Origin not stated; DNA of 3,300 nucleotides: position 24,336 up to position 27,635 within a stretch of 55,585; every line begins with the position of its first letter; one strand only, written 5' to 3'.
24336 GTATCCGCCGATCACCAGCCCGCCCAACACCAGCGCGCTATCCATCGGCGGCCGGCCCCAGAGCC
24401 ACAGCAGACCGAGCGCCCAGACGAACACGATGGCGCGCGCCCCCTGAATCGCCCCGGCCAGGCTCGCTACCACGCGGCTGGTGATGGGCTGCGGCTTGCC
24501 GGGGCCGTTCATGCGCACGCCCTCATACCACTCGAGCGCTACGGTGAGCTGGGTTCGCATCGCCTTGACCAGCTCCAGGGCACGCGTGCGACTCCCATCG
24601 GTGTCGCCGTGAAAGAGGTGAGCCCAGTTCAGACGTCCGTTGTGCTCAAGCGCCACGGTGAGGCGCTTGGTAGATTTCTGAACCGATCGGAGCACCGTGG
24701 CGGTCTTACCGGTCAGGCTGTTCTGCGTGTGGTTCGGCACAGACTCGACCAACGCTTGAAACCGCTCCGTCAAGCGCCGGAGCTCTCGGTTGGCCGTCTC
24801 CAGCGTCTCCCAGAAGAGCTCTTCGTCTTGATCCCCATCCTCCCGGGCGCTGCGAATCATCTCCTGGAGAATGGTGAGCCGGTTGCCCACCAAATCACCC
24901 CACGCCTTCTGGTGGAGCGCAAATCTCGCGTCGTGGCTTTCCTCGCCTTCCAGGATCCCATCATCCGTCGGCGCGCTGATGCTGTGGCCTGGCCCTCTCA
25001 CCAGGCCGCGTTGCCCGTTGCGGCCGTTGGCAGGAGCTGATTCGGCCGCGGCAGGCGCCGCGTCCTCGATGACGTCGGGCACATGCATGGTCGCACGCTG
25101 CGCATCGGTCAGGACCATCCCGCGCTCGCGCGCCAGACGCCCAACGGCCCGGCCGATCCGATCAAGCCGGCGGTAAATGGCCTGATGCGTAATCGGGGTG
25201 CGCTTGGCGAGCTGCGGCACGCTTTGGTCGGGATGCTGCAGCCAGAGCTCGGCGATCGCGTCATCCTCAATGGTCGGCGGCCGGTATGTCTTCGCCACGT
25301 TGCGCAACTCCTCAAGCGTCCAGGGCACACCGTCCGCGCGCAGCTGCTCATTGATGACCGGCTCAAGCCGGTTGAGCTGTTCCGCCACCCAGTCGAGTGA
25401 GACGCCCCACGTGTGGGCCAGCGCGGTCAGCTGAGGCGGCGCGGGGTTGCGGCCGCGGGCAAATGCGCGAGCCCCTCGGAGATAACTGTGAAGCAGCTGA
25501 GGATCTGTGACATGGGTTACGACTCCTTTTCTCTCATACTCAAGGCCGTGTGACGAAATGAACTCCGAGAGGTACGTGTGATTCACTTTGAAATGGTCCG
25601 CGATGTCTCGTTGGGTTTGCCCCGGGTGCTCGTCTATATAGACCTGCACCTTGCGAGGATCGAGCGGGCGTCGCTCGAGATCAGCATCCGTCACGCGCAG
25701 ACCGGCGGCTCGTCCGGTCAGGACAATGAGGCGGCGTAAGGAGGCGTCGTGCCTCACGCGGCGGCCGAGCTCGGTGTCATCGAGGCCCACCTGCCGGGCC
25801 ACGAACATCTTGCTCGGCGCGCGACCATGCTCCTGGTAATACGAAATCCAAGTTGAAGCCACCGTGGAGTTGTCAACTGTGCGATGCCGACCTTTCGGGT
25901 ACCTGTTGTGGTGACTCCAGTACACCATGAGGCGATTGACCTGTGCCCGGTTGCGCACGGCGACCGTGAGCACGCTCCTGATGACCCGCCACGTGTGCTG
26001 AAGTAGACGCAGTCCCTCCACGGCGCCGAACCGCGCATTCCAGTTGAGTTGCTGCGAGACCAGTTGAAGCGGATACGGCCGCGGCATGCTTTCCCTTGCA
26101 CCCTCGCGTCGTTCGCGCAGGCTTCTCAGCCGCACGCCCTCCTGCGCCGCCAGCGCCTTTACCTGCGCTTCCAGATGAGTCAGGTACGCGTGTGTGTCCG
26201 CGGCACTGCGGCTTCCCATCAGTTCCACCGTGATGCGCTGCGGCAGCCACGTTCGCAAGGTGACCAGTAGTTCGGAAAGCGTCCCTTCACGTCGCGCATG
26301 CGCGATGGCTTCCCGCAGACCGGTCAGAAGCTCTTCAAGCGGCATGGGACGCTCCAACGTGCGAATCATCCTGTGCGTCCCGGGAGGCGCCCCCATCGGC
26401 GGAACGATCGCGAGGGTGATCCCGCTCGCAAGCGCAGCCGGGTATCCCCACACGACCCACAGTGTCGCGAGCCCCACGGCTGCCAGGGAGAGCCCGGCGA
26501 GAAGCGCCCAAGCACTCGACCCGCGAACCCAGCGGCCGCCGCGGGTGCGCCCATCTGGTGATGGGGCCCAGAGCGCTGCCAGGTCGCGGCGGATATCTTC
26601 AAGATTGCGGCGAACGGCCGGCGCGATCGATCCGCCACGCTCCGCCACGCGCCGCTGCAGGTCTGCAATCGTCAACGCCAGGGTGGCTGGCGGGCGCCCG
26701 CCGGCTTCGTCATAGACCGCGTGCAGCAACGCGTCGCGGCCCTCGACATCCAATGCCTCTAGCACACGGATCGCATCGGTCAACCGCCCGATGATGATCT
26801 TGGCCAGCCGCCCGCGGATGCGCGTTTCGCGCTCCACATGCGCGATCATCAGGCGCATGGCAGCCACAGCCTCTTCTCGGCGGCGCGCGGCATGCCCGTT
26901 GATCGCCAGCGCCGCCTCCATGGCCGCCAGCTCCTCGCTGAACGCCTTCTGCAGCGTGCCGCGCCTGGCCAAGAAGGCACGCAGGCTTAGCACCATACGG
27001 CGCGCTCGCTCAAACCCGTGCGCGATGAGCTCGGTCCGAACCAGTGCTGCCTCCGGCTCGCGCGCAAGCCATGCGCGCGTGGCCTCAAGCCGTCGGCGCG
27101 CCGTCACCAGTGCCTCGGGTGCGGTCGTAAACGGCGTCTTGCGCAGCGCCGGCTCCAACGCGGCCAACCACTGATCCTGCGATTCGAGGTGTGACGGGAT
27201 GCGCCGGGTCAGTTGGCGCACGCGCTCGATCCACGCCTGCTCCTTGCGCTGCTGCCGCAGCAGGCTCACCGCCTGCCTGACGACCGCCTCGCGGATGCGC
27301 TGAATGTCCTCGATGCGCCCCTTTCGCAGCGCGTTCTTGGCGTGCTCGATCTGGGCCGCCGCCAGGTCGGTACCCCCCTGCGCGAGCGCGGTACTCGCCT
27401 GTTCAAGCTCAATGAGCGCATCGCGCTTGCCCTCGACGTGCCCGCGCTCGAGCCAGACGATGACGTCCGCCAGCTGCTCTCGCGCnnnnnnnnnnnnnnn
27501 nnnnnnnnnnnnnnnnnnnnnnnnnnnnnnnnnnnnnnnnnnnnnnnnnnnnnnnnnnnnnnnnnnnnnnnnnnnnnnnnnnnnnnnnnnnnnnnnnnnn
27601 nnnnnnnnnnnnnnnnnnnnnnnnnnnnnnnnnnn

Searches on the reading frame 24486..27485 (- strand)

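Call 9: search_protein_families(library=pfam, proteins=[window:24486-27485:-], max_evalue=0.01)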
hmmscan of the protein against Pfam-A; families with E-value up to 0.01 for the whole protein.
window:24486-27485:- (1000 aa): 3 families
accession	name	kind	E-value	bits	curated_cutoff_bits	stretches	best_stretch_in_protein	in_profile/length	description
PF13404.12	HTH_AsnC-type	-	0.00069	19.8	27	0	743-776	7-40/42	AsnC-type helix-turn-helix domain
PF12802.13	MarR_2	-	0.0016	19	27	0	616-640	13-38/61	MarR family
PF13542.12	HTH_Tnp_ISL3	-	0.0019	18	27.4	0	555-579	26-49/51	Helix-turn-helix domain of transposase family ISL3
